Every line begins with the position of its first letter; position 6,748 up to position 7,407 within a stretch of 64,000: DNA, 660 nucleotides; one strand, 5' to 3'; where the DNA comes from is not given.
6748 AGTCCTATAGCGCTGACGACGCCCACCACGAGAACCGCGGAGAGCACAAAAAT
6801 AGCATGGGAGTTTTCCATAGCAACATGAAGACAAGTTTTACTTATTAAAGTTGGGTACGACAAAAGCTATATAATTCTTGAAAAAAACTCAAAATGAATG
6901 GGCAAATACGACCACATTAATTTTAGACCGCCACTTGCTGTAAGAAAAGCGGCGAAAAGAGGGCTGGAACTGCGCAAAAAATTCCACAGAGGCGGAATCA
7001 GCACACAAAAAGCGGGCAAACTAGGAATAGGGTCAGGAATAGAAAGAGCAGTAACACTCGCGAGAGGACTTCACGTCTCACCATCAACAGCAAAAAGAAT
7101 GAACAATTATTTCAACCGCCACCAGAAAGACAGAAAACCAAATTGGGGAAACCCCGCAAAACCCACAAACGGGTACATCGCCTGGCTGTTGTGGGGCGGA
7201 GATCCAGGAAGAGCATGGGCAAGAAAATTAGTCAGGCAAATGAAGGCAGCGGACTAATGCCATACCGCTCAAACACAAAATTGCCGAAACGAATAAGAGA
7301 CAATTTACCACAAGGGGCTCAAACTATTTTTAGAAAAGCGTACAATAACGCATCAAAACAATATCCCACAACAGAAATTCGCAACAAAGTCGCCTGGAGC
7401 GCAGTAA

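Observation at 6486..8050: GC-rich foreign-looking islet: small Cys protein, ChaB-like protein, HNH nuclease and a degenerate tRNA-like end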

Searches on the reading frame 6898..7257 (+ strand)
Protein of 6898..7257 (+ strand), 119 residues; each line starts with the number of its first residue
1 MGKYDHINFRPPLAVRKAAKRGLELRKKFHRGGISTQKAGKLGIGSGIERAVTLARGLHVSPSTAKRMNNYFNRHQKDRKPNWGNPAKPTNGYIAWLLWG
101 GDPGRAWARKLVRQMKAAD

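Call 9: search_protein_families(library=pfam, proteins=[window:6898-7257:+], max_evalue=0.1)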
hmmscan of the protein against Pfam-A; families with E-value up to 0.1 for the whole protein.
window:6898-7257:+ (119 aa): 0 families

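Call 13: find_encoding_contigs(protein=window:6898-7257:+, flank=10000, max_places=6)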
Protein window:6898-7257:+ (119 aa): 4 contigs read that carry it; 3 places shown.
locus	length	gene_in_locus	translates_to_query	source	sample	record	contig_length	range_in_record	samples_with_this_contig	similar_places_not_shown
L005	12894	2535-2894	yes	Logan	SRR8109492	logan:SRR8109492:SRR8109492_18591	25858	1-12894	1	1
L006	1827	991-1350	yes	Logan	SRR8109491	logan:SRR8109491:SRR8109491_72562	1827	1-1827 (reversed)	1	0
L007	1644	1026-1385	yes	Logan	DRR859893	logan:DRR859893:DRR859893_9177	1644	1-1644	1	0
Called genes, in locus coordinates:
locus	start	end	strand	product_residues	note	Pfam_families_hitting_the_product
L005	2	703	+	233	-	?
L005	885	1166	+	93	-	PF01282:Ribosomal_S24e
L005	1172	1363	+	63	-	PF01599:Ribosomal_S27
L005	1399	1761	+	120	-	PF07883:Cupin_2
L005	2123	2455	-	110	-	-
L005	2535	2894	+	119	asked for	-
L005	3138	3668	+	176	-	PF01844:HNH, PF14279:HNH_5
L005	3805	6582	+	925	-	PF00082:Peptidase_S8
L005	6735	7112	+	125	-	PF13384:HTH_23 (faint), PF13936:HTH_38 (weak)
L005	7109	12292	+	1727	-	PF07705:CARDB (weak)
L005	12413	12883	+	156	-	-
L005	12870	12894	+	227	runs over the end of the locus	-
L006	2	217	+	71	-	?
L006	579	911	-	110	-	-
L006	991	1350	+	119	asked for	-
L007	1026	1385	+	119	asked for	-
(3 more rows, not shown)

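Call 14: find_homologous_proteins(query=window:6898-7257:+)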
Query window:6898-7257:+ (119 aa): 234 proteins with E <= 0.001 among 246 candidates; the best 120 are listed.
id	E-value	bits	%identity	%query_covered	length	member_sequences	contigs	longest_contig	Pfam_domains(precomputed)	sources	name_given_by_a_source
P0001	2.5e-72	259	95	100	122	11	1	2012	-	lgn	-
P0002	3.3e-66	239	87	100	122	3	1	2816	-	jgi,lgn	jgi:hypothetical protein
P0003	3.6e-61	223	84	98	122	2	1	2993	-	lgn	-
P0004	2.9e-60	220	84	98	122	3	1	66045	-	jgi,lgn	jgi:hypothetical protein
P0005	1.1e-59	218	79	98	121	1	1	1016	-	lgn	-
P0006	1.8e-56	208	74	100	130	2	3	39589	-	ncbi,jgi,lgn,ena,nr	ncbi:hypothetical protein KY336_02895 [Candidatus Woesearchaeota archaeon]|nr:hypothetical protein [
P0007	3.8e-54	200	74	98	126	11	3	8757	-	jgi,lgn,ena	-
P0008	8.5e-54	199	71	98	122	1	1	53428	-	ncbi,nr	ncbi:hypothetical protein GF336_04625 [Candidatus Woesearchaeota archaeon]|nr:hypothetical protein [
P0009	9.9e-54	199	75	97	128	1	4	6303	-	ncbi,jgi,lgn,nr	ncbi:hypothetical protein KY325_01050 [Candidatus Woesearchaeota archaeon]|nr:hypothetical protein [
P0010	2.0e-53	198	73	98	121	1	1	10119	-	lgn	-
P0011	2.4e-53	198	72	100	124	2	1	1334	-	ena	-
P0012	1.5e-52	195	71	100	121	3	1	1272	-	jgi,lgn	-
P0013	1.2e-51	192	72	98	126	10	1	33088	-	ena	-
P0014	5.1e-51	190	69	100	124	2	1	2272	-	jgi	jgi:hypothetical protein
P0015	5.5e-51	190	69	100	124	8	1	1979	-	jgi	-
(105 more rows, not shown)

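Call 16: search_protein_families(library=phrogs, proteins=[window:6898-7257:+], max_evalue=0.01)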
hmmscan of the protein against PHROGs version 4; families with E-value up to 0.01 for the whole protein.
window:6898-7257:+ (119 aa): 1 family
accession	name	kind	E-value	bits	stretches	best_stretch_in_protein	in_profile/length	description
phrog_2859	-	unknown function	6.9e-14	51.7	1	6-114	160-263/740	-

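Call 17: search_solved_structures(query=A1, max_evalue=1)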
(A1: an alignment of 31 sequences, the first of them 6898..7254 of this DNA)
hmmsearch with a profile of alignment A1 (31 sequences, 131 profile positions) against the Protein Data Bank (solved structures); distinct sequences matched with E-value up to 1: 1.
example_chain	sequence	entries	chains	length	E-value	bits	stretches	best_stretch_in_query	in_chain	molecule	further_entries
8v3b_a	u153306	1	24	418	0.23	14.6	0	15-38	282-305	O43_129_+4 component B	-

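Call 18: find_related_loci(query=A1, collection=genome_contigs, flank=6000)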
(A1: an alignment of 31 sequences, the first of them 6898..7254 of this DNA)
Query A1 (119 aa) in genome_contigs; peptide patterns used: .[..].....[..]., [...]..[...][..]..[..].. (x = any residue, [..] = any of these).
588 stretches matched a pattern; 280 encode a relative of the query (tblastn E <= 1e-3); the best 80 are kept; 80 distinct loci.
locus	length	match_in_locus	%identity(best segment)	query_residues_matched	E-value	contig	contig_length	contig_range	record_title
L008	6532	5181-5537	74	1-119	8e-60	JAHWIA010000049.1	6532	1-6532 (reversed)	MAG: Candidatus Woesearchaeota archaeon isolate Yap200.bin8.246 contig_30029, whole genome shotgun sequence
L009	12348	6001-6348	75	4-119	1e-58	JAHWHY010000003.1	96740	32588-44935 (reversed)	MAG: Candidatus Woesearchaeota archaeon isolate Yap150.bin7.227 contig-145_288, whole genome shotgun sequence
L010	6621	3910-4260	73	3-119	5e-58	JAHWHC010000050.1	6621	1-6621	MAG: Candidatus Woesearchaeota archaeon isolate FT1_425 k127_33433859, whole genome shotgun sequence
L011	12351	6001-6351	71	3-119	9e-57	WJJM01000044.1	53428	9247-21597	MAG: Candidatus Woesearchaeota archaeon isolate Bin_028 k141_2812118, whole genome shotgun sequence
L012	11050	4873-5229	73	1-119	7e-56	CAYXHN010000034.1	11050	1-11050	MAG TPA_asm: uncultured Methanosarcinales archaeon isolate SRP141376_co2_415 genome assembly, contig: NODE_11269_length_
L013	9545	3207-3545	72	3-115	1e-54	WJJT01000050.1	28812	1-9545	MAG: Candidatus Woesearchaeota archaeon isolate Bin_031 k141_3737539, whole genome shotgun sequence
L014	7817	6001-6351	71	3-119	1e-54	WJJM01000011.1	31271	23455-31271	MAG: Candidatus Woesearchaeota archaeon isolate Bin_028 k141_853701, whole genome shotgun sequence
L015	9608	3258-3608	71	3-119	3e-54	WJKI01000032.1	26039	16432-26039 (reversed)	MAG: Candidatus Woesearchaeota archaeon isolate Bin_473 k141_2223036, whole genome shotgun sequence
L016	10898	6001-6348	71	4-119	5e-54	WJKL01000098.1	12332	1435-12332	MAG: Candidatus Woesearchaeota archaeon isolate Bin_187 k141_4277669, whole genome shotgun sequence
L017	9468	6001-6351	70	3-119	9e-54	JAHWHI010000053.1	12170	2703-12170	MAG: Candidatus Woesearchaeota archaeon isolate FT6_98 k127_20998084, whole genome shotgun sequence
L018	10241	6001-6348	71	4-119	1e-52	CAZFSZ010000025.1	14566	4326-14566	MAG TPA_asm: uncultured Methanosarcinales archaeon isolate SRP141376_co2_190 genome assembly, contig: NODE_8166_length_1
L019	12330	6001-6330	69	7-116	4e-50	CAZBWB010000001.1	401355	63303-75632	MAG TPA_asm: Candidatus Woesearchaeota archaeon isolate binchicken_co178_247 genome assembly, contig: NODE_25_length_401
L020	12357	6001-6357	68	1-119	9e-50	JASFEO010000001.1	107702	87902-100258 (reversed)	MAG: Candidatus Pacearchaeota archaeon isolate D0606M12metaG_Bin_371 D0606M12metaG_FD_scaffold_2_c1, whole genome shotgu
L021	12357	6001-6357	65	1-119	1e-49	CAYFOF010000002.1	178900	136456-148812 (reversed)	MAG TPA_asm: Candidatus Woesearchaeota archaeon isolate ERP019367_co1_57 genome assembly, contig: NODE_111_length_178900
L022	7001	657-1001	65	2-116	3e-48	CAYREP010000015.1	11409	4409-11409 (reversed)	MAG TPA_asm: Candidatus Woesearchaeota archaeon isolate binchicken_co81_518 genome assembly, contig: NODE_9113_length_11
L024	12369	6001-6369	52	2-119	9e-37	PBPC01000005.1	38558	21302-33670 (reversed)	MAG: Gemmatimonadetes bacterium isolate RS373 24903, whole genome shotgun sequence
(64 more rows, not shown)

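Call 23: search_protein_families(library=pfam, proteins=[L012:5235-5699:+, L009:4619-5503:+, L009:2117-3238:+, L014:5552-6001:+, L009:3275-3643:+, L009:6367-7311:-, L011:5627-6001:+, L012:4334-4876:+, L012:1522-3642:+, L012:420-1334:+], max_evalue=0.01)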
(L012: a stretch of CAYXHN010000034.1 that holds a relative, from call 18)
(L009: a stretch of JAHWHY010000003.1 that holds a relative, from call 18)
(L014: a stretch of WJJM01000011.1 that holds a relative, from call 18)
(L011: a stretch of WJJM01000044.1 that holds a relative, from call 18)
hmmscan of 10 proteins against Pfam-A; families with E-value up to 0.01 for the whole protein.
L012:5235-5699:+ (154 aa): 1 family
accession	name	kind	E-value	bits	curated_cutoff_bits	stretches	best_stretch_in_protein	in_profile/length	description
PF03073.20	TspO_MBR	-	3.9e-51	173.1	24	1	11-152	2-144/145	TspO/MBR family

L009:4619-5503:+ (294 aa): 2 families
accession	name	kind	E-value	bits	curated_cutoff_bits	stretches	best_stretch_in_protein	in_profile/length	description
PF03851.20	UvdE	-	2.9e-61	207.6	24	1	10-261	15-272/275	UV-endonuclease UvdE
PF01261.30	AP_endonuc_2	-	1.3e-08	35.3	31.1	1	80-290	27-247/249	Xylose isomerase-like TIM barrel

L009:2117-3238:+ (373 aa): 5 families
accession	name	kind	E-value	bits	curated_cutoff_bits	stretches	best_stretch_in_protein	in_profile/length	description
PF01556.23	DnaJ_C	-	7.1e-50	169.4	26.6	1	126-341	3-152/152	DnaJ C terminal domain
PF00226.36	DnaJ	-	5.4e-27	94.1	27.8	1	7-68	1-63/63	DnaJ domain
PF00684.25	DnaJ_CXXCXGXG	-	5.7e-19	68.6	32.7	1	151-215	1-65/65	DnaJ central domain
PF15777.11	Anti-TRAP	-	0.00025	21.4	32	0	191-215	10-40/59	Tryptophan RNA-binding attenuator protein inhibitory protein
PF25436.1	BSD2_CRD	-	0.0011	19.6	27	1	150-215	4-58/69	BSD2 cysteine rich domain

L014:5552-6001:+ (149 aa): 4 families
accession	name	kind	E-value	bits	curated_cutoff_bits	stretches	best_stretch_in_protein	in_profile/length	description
PF12724.12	Flavodoxin_5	-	4e-12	47.1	27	2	61-119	37-100/145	Flavodoxin domain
PF12641.12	Flavodoxin_3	-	1.1e-11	45.2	27.5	2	56-112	28-85/160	Flavodoxin domain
PF12682.12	Flavodoxin_4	-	2.5e-07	30.8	24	0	61-114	67-123/155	Flavodoxin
PF00258.30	Flavodoxin_1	-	0.00081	20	25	1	6-27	2-23/143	Flavodoxin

L009:3275-3643:+ (122 aa): 3 families
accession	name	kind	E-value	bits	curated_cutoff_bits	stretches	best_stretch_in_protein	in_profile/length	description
PF00498.31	FHA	-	6.2e-14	52.6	20.7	1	37-80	2-46/67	FHA domain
PF16697.10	Yop-YscD_cpl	-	3.5e-08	34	33.2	1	32-80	15-63/94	Inner membrane component of T3SS, cytoplasmic domain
PF17913.6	FHA_2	-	0.004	17.5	23.1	1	27-58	12-41/71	FHA domain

L009:6367-7311:- (314 aa): 2 families
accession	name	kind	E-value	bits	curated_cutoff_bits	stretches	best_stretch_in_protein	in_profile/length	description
PF04463.17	2-thiour_desulf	-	1.1e-38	132.9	34.7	1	6-142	1-141/141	2-thiouracil desulfurase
PF08349.16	DUF1722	-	2e-36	125.2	22.5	1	184-299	1-117/117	Protein of unknown function (DUF1722)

L011:5627-6001:+ (124 aa): 0 families

L012:4334-4876:+ (180 aa): 2 families
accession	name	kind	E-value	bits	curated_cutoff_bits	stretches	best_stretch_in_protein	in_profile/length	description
PF06790.16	UPF0259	-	2.4e-05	24.7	31.4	1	78-147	135-207/248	Uncharacterised protein family (UPF0259)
PF25231.1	DUF7847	-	0.00019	21.3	28.7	1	78-162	124-204/252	Domain of unknown function (DUF7847)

L012:1522-3642:+ (706 aa): 10 families
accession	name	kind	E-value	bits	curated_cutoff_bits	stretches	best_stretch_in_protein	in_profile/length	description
PF00580.27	UvrD-helicase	-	2.1e-57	195.3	23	1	137-415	2-271/271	UvrD/REP helicase N-terminal domain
PF13361.12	UvrD_C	-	4.4e-31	109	25.6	2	515-599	275-348/350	UvrD-like helicase C-terminal domain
PF13245.12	AAA_19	-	3.5e-23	82.7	25.1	1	140-398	1-132/134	AAA domain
PF00570.28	HRDC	-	3.1e-22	78.7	23.8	1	639-703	4-68/68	HRDC domain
PF01443.25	Viral_helicase1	-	1.7e-10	41.6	21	1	356-406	55-108/228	Viral superfamily 1 RNA helicase core domain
PF13538.12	UvrD_C_2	-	9.8e-10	38.6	27.4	1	564-596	19-51/52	UvrD-like helicase C-terminal domain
PF13087.12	AAA_12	-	7e-07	29.4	27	1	464-596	89-190/195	AAA domain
PF09382.16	RQC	-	4.3e-06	27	23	1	8-98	12-98/114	RQC domain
PF13086.12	AAA_11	-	0.0035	17.6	27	1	136-208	2-81/257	AAA domain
PF00270.35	DEAD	-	0.0068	16.6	26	0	140-206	4-71/167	DEAD/DEAH box helicase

L012:420-1334:+ (304 aa): 14 families
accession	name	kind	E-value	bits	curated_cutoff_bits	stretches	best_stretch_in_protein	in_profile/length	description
PF01656.29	CbiA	-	1.6e-19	70.5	25.4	1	12-278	1-123/125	CobQ/CobB/MinD/ParA nucleotide binding domain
PF10609.15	ParA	-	2e-19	70.4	27.1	2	10-68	4-56/246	NUBPL iron-transfer P-loop NTPase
PF13614.12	AAA_31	-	1e-11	45.5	27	1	9-227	1-166/177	AAA domain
PF00142.24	Fer4_NifH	-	6.1e-09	36.2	25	1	149-298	86-244/271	4Fe-4S iron sulfur cluster binding proteins, NifH/frxC family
PF02374.21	ArsA_ATPase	-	7.3e-06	25.8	24.3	1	12-40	3-31/305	Anion-transporting ATPase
PF03193.22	RsgA_GTPase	-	1.3e-05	25.5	30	0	194-255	19-81/174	RsgA GTPase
PF06564.18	CBP_BcsQ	-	0.00034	20.6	21.3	0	9-102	1-94/234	Cellulose biosynthesis protein BcsQ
PF12838.12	Fer4_7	-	0.00052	20.9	27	1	80-118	2-45/52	4Fe-4S dicluster domain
PF13187.11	Fer4_9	-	0.0013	19.2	27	1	80-122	2-48/52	4Fe-4S dicluster domain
PF13175.12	AAA_15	-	0.002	18.2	32.1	1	12-106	25-92/374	AAA ATPase domain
PF13237.11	Fer4_10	-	0.0022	18.3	25.5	1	75-118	4-49/53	4Fe-4S dicluster domain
PF13481.12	AAA_25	-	0.0022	18.1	27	1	6-40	29-63/195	AAA domain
PF14697.11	Fer4_21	-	0.0024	18.4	35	1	73-127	1-58/59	4Fe-4S dicluster domain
PF13484.11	Fer4_16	-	0.0076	17.5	30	0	111-140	2-33/66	4Fe-4S double cluster binding domain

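Call 37: predict_structure(alignment_id=A1)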
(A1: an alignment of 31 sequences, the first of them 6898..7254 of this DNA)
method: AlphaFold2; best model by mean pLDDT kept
length: 119 residues; sequences in the alignment: 31
mean_pLDDT: 87.6   pTM: 0.81
mean pLDDT of the five models: 87.6, 86.8, 84.7, 83.5, 83.1
residues with pLDDT >= 90: 76; 70-90: 27; 50-70: 13; < 50: 3
segments of 3 or more residues with pLDDT < 50: 42-44
pLDDT, mean of each block of 10 residues (from residue 1): 91 98 91 59 63 95 95 88 87 92 97 97
secondary structure, 60 per line:
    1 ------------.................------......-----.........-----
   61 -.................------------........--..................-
elements in order: H13-29 H36-41 H47-55 H62-78 H91-98 H101-118

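Call 50: find_encoding_contigs(protein=P0004, flank=8000, max_places=3)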
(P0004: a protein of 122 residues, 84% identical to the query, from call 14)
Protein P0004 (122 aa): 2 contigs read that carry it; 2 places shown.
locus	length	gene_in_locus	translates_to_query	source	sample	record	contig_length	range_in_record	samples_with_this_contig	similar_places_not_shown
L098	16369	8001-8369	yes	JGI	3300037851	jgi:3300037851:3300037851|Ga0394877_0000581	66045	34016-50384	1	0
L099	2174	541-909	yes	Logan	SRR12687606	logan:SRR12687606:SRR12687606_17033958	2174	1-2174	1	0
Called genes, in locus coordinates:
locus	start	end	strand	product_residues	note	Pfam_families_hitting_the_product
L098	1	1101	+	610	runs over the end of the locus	PF02934:GatB_N, PF02938:GAD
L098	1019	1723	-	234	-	PF09997:DUF2238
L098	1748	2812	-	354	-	-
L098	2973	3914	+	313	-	PF01142:TruD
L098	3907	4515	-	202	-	PF00406:ADK, PF13207:AAA_17, PF13238:AAA_18 (weak), PF05191:ADK_lid (weak)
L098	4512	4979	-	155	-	-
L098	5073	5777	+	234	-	PF24038:DUF7347 (weak), PF00293:NUDIX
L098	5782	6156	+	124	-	-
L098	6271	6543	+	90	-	-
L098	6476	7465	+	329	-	PF01300:Sua5_yciO_yrdC, PF03481:Sua5_C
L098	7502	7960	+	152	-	PF03073:TspO_MBR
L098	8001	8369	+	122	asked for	-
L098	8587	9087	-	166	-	-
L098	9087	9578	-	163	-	-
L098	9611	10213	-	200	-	-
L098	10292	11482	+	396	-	PF01926:MMR_HSR1, PF02421:FeoB_N (weak), PF08438:YGR210-like_G4, PF02824:TGS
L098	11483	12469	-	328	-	PF00990:GGDEF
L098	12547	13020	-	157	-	-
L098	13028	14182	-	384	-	PF01368:DHH, PF02272:DHHA1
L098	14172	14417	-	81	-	-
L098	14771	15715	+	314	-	PF04014:MazE_antitoxin (faint)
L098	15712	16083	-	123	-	-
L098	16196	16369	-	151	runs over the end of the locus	-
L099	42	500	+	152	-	PF03073:TspO_MBR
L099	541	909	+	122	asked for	-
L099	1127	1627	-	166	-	-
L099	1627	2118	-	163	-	-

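Call 51: find_encoding_contigs(protein=P0002, flank=8000, max_places=3)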
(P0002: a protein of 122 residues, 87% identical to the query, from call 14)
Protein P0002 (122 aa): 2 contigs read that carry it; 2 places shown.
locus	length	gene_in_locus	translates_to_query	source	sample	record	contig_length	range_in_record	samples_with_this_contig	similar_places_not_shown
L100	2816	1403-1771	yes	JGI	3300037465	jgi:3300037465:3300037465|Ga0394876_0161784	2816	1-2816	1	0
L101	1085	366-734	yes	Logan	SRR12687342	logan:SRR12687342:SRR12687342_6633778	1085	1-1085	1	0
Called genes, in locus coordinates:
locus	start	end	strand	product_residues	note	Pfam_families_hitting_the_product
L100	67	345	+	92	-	PF01282:Ribosomal_S24e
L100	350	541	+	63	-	PF01599:Ribosomal_S27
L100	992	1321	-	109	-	-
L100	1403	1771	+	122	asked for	-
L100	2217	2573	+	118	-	PF13384:HTH_23 (faint), PF13936:HTH_38 (faint)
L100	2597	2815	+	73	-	?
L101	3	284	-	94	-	?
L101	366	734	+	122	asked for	-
